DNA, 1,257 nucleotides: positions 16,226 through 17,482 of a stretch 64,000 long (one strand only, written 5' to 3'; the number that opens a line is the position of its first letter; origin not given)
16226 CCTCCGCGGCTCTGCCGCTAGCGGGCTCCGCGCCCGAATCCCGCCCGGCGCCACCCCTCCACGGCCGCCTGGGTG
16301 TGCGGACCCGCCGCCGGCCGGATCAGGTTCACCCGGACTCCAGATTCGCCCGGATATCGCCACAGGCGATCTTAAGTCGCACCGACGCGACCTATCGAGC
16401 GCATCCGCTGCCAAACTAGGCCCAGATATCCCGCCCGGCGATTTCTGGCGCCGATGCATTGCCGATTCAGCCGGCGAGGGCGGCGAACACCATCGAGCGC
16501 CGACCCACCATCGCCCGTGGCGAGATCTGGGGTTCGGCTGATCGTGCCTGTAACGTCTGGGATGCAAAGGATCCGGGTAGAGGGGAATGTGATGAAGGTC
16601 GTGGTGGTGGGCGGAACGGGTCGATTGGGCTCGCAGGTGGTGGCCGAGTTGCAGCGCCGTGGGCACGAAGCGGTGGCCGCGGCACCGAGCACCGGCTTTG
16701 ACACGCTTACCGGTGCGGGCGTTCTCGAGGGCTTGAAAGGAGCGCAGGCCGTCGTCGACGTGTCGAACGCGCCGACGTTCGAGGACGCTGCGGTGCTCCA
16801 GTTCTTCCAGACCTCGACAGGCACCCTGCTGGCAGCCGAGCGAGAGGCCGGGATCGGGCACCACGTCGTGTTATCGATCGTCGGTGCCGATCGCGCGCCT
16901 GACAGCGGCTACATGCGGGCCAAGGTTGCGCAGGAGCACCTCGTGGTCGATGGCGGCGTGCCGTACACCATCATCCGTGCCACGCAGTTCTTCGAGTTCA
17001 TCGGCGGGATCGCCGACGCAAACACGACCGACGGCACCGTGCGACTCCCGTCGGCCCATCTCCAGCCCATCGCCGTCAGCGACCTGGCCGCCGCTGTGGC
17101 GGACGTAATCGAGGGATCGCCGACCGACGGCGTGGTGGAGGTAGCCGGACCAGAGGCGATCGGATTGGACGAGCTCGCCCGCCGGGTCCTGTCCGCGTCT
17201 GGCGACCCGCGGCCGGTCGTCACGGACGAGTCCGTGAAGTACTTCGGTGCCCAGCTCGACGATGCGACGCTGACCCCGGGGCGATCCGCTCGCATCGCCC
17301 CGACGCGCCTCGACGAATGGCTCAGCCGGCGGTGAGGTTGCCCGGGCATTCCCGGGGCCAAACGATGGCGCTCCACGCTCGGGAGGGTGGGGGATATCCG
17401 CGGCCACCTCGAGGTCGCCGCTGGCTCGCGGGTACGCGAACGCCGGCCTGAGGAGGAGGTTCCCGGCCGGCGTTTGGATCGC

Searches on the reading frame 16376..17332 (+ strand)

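Call 46: search_protein_families(library=pfam, max_evalue=0.001, proteins=[window:16376-17332:+])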
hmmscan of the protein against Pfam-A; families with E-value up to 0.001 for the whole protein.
window:16376-17332:+ (319 aa): 3 families
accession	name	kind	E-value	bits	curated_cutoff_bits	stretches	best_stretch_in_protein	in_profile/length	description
PF13460.12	NAD_binding_10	-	3.2e-07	30.9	27.2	1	79-245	1-181/184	NAD(P)H-binding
PF04321.23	RmlD_sub_bind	-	1.6e-05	24.6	27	0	73-121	1-48/287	RmlD substrate binding domain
PF01370.27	Epimerase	-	6e-05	23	20.9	0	75-104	1-30/240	NAD dependent epimerase/dehydratase family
